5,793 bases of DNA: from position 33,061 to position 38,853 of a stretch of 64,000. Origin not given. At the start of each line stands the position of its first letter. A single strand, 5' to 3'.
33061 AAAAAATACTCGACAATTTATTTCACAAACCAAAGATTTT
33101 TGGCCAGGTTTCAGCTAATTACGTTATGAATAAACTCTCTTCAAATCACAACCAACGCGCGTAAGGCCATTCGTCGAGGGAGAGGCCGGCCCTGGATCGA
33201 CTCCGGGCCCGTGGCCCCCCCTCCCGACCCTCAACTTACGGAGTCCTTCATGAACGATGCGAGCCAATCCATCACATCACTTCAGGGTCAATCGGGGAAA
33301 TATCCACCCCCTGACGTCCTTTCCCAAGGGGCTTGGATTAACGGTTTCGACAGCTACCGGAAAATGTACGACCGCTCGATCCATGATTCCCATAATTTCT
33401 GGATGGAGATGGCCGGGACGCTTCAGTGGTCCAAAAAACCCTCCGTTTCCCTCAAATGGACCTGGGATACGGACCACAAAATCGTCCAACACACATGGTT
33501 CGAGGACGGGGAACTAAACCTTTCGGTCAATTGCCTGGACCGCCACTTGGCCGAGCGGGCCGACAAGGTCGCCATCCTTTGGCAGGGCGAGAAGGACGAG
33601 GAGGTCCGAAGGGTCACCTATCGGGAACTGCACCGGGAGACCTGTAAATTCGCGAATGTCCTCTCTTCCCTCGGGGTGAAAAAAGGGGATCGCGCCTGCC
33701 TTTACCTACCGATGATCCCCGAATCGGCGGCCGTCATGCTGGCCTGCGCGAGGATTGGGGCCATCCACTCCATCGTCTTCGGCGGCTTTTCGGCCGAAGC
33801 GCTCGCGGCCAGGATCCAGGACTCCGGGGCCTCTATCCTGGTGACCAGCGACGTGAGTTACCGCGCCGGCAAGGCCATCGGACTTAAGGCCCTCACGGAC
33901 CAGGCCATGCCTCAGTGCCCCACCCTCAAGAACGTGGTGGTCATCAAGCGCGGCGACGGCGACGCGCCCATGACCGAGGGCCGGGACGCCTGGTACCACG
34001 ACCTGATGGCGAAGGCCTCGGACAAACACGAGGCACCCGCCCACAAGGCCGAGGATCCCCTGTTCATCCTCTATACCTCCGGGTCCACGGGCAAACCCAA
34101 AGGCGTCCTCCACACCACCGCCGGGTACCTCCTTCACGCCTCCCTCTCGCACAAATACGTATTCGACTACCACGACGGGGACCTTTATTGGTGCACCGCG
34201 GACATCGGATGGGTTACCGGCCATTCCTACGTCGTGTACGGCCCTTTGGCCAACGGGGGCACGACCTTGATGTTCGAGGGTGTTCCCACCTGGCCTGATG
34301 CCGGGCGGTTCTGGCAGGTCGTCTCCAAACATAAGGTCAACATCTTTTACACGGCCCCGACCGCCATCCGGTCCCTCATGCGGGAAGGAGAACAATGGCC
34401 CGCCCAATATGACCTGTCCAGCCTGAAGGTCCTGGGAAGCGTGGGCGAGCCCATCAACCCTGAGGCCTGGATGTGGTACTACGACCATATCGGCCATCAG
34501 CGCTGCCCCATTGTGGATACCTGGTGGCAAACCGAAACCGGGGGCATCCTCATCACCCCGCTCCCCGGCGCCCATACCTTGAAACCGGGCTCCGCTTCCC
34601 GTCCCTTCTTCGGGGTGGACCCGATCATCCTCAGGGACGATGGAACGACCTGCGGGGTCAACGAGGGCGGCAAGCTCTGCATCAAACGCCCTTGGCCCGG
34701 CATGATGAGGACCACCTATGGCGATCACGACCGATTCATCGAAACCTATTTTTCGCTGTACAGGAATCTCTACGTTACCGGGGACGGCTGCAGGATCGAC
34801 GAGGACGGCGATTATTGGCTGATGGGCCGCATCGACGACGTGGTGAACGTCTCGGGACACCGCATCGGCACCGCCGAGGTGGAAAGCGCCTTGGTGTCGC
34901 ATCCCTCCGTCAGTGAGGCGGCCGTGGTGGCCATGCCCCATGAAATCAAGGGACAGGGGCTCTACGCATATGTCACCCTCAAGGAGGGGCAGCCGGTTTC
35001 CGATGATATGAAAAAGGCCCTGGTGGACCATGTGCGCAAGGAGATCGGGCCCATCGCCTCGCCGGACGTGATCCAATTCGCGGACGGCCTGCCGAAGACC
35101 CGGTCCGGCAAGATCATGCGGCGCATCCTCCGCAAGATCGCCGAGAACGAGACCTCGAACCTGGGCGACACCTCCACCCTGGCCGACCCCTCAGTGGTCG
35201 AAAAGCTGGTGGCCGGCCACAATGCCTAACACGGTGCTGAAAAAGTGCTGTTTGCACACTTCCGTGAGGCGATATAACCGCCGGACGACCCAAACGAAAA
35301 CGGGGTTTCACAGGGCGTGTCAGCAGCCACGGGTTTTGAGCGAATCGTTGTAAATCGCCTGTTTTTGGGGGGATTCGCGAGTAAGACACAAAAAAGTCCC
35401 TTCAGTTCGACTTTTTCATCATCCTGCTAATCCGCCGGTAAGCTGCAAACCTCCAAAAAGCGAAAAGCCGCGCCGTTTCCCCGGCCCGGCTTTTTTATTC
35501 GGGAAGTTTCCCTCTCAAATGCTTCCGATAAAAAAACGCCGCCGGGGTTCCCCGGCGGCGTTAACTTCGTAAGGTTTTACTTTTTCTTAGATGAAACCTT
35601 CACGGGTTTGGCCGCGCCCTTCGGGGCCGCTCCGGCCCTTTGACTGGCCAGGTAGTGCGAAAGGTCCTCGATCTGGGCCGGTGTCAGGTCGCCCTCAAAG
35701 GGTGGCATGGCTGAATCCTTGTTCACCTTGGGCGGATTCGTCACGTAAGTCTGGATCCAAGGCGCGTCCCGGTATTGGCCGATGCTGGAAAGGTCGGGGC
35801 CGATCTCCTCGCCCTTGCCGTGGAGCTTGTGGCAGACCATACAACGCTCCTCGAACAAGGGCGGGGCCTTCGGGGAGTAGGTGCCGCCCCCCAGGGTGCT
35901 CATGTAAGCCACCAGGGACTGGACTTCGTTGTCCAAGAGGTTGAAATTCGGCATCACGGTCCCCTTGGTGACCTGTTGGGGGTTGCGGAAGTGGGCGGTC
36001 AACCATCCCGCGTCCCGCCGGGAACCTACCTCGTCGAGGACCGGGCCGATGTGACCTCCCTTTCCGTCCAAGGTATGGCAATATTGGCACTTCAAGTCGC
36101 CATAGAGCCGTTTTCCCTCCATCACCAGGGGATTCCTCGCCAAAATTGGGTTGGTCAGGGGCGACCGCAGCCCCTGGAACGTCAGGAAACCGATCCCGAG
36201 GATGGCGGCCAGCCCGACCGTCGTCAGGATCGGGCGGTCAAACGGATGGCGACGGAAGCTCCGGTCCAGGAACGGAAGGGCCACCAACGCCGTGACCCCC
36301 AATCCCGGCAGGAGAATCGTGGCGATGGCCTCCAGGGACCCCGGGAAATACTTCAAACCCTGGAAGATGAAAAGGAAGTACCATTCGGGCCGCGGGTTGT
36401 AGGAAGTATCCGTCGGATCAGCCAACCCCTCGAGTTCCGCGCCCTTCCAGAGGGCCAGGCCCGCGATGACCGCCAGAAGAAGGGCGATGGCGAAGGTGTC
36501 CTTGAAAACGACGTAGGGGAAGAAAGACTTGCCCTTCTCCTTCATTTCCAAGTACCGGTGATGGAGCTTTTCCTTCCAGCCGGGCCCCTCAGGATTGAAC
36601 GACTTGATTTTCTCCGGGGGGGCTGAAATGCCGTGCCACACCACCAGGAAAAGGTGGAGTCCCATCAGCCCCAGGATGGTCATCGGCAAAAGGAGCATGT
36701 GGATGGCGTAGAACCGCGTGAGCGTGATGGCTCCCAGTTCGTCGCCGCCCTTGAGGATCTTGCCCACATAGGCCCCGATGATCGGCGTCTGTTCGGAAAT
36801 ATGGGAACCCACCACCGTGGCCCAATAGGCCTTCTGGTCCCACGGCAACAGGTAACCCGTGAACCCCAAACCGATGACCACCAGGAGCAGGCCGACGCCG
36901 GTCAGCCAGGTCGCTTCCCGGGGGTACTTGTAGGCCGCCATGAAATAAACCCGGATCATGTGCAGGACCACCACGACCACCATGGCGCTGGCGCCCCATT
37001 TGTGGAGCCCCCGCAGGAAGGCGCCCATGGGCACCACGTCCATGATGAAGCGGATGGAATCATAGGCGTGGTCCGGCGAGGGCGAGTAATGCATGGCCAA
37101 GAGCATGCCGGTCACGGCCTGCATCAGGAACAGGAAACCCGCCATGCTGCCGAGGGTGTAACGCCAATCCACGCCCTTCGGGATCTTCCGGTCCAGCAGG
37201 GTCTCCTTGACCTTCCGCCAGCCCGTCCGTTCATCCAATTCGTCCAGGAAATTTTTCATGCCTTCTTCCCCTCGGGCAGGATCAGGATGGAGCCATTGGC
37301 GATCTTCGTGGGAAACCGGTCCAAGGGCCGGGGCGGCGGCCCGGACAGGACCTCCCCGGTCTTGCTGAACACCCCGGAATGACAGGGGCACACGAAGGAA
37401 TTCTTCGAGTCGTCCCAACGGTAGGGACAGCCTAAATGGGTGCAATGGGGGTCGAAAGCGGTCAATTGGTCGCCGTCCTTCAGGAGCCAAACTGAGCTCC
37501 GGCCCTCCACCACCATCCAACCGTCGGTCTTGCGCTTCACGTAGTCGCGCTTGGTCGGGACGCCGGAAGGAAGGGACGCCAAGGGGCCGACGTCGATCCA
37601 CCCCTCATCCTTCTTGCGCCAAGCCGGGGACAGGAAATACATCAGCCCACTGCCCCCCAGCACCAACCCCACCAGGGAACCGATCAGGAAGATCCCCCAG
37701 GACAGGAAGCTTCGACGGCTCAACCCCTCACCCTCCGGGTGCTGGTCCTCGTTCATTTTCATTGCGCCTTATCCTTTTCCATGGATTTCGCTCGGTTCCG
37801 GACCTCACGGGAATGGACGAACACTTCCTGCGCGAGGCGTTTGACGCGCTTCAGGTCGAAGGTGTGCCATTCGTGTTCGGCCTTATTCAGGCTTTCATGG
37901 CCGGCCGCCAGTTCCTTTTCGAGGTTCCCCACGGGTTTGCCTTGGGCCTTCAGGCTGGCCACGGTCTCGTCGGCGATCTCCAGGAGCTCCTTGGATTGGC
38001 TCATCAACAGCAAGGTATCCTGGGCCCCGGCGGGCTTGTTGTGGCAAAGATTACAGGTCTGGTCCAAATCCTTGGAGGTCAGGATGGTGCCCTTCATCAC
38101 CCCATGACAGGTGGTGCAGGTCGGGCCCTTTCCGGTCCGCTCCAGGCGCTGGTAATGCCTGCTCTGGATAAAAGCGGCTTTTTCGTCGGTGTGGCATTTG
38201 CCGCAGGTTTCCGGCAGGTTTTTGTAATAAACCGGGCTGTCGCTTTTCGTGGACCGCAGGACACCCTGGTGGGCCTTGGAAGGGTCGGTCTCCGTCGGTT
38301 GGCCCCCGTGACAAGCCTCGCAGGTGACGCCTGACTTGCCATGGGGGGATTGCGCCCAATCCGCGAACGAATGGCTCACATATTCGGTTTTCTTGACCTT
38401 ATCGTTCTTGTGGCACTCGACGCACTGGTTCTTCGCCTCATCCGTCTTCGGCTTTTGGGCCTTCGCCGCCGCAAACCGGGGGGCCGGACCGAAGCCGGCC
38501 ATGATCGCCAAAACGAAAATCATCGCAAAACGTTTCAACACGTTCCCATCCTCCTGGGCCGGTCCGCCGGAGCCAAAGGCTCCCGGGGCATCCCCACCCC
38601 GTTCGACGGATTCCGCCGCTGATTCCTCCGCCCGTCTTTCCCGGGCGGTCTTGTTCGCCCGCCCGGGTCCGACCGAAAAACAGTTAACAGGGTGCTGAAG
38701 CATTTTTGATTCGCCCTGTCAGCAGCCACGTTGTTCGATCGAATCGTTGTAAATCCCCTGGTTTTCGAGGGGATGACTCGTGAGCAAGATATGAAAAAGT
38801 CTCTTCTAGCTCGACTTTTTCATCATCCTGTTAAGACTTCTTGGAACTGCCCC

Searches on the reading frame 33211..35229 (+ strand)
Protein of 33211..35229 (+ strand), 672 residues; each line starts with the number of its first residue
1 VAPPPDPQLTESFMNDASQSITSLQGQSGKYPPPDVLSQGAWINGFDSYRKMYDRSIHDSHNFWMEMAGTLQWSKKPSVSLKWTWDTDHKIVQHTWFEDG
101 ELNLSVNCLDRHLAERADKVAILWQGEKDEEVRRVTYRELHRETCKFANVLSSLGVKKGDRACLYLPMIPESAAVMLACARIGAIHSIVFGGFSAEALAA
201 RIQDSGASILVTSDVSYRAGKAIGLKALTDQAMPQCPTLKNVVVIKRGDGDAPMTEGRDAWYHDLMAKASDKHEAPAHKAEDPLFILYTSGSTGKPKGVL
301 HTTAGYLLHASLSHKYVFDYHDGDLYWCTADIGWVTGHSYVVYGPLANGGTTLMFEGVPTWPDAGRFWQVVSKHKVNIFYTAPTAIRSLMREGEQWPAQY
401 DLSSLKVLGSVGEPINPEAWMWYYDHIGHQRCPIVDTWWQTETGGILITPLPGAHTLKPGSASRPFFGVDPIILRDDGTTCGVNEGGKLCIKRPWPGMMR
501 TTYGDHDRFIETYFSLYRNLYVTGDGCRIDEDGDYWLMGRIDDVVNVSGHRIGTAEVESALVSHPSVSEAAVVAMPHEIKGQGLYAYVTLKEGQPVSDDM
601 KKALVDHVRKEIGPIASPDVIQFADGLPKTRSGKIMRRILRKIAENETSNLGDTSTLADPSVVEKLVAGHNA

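Call 40: search_protein_families(library=ncbifam, proteins=[window:33211-35229:+], max_evalue=0.00001)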
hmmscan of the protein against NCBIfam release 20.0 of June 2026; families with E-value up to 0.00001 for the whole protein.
window:33211-35229:+ (672 aa): 98 families (the best 25 are shown)
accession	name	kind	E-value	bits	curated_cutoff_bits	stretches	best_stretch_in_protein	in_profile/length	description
NF001208.0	PRK00174.1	subfamily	0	1024.1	657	1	25-669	6-644/649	acetate--CoA ligase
TIGR02188.1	Ac_CoA_lig_AcsA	equivalog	1.1e-294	978.6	724.95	1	45-667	3-627/629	acetate--CoA ligase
NF007815.0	PRK10524.1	equivalog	2.8e-181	604.3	955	1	48-666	3-623/629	propionate--CoA ligase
TIGR02316.1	propion_prpE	equivalog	2.7e-161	538.4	827.4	1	48-666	2-622/628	propionate--CoA ligase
NF003313.0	PRK04319.1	equivalog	1.2e-159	532.3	729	1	69-658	12-573/574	acetate--CoA ligase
NF002937.0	PRK03584.1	subfamily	4.7e-102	342.3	639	1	45-666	34-648/657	acetoacetate--CoA ligase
NF047394.1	AcylCoAsynMbcS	equivalog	1.6e-83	281.1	850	1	107-645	16-521/525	acyl-CoA synthetase MbcS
TIGR01217.1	ac_ac_CoA_syn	equivalog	7.7e-76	255.6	520.9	1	46-649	34-629/652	acetoacetate--CoA ligase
NF004837.0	PRK06187.1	subfamily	6e-75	252.5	476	1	107-646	12-524/531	long-chain-fatty-acid--CoA ligase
TIGR02262.1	benz_CoA_lig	subfamily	1.2e-61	209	375.25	1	103-642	4-507/508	benzoate-CoA ligase family protein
NF005714.0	PRK07529.1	subfamily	6.5e-58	196.5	632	1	105-647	32-579/640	acyl-CoA synthetase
NF006182.0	PRK08316.1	subfamily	9.8e-55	186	663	1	108-647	16-520/523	fatty acyl-CoA synthetase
NF006181.0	PRK08314.1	subfamily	2.4e-50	171.3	705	1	117-647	38-557/563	long-chain-fatty-acid--CoA ligase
NF053567.1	HBDA_AROS1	equivalog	1.2e-49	169.1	1000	1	132-644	37-519/523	3-hydroxybenzoate--CoA ligase HbdA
TIGR03208.1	cyc_hxne_CoA_lg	equivalog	1.5e-49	169.1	792.3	1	108-641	27-537/538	cyclohexanecarboxylate-CoA ligase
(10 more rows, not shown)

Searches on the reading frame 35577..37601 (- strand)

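Call 26: search_protein_families(library=pfam, proteins=[window:35577-37601:-], max_evalue=0.00001)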
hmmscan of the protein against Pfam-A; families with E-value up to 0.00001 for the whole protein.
window:35577-37601:- (674 aa): 6 families
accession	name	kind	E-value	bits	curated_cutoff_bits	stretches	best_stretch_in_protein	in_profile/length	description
PF00033.24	Cytochrome_B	-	4.2e-49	167.4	27.2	1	137-320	3-185/189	Cytochrome b/b6/petB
PF13631.11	Cytochrom_B_N_2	-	6.4e-43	147.1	27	1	206-386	2-162/169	Cytochrome b(N-terminal)/b6/petB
PF00034.26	Cytochrom_C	-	5.3e-21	76.2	21.3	2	494-570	2-89/90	Cytochrome c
PF13442.11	Cytochrome_CBB3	-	1.4e-16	61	27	2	582-651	9-68/68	Cytochrome C oxidase, cbb3-type, subunit III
PF02433.20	FixO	-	4.2e-13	49.7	29.6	0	518-559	102-143/219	Cytochrome C oxidase, mono-heme subunit/FixO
PF00032.22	Cytochrom_B_C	-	2e-06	28.4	20.7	1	394-481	2-86/102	Cytochrome b(C-terminal)/b6/petD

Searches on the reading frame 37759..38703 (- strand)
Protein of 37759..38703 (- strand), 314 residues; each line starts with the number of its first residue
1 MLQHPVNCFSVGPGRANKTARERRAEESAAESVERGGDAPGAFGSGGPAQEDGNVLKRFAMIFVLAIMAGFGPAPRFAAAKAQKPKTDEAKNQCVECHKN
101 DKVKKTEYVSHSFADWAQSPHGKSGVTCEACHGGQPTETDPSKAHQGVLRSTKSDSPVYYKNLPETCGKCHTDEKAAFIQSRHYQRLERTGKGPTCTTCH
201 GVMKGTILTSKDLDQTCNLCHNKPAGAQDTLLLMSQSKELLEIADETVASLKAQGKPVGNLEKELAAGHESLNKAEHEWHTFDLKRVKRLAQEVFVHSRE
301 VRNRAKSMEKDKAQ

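Call 40: search_protein_families(library=ncbifam, proteins=[window:37759-38703:-], max_evalue=0.00001)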
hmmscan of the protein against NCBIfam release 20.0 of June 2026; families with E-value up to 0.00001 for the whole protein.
window:37759-38703:- (314 aa): 3 families
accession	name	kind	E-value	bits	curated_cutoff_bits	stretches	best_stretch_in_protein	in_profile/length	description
TIGR03508.1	decahem_SO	subfamily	7.6e-11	42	192.2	1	91-222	2-125/258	DmsE family decaheme c-type cytochrome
NF008659.0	PRK11659.1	equivalog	1.6e-07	31.2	184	0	73-134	28-84/188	cytochrome c nitrite reductase pentaheme subunit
TIGR01904.2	GSu_C4xC__C2xCH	domain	4.7e-06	26.3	27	0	80-146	10-71/73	CxxxxCH/CxxCH domain c-type cytochrome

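Call 66: search_protein_families(library=pfam, proteins=[window:37759-38703:-], max_evalue=0.001)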
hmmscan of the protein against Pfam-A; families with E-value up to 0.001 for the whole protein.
window:37759-38703:- (314 aa): 5 families
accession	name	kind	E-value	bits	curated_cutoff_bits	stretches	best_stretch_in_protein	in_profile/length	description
PF22113.1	Mtrc-MtrF_II-IV_dom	-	2e-09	37.7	30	2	82-183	72-175/176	Outer membrane cytochrome MtrC/MtrF-like, domains II/IV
PF14522.11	Cytochrome_C7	-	4.2e-09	36.5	24.8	2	121-200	8-66/67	Cytochrome c7 and related cytochrome c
PF13435.11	Cytochrome_C554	-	1.1e-05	26.8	20.8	0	84-133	41-84/84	Cytochrome c554 and c-prime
PF02335.20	Cytochrom_C552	-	6.5e-05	22.5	24.1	1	113-188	232-298/438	Cytochrome c552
PF14537.11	Cytochrom_c3_2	-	8.7e-05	23.4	25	0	192-228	5-40/79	Cytochrome c3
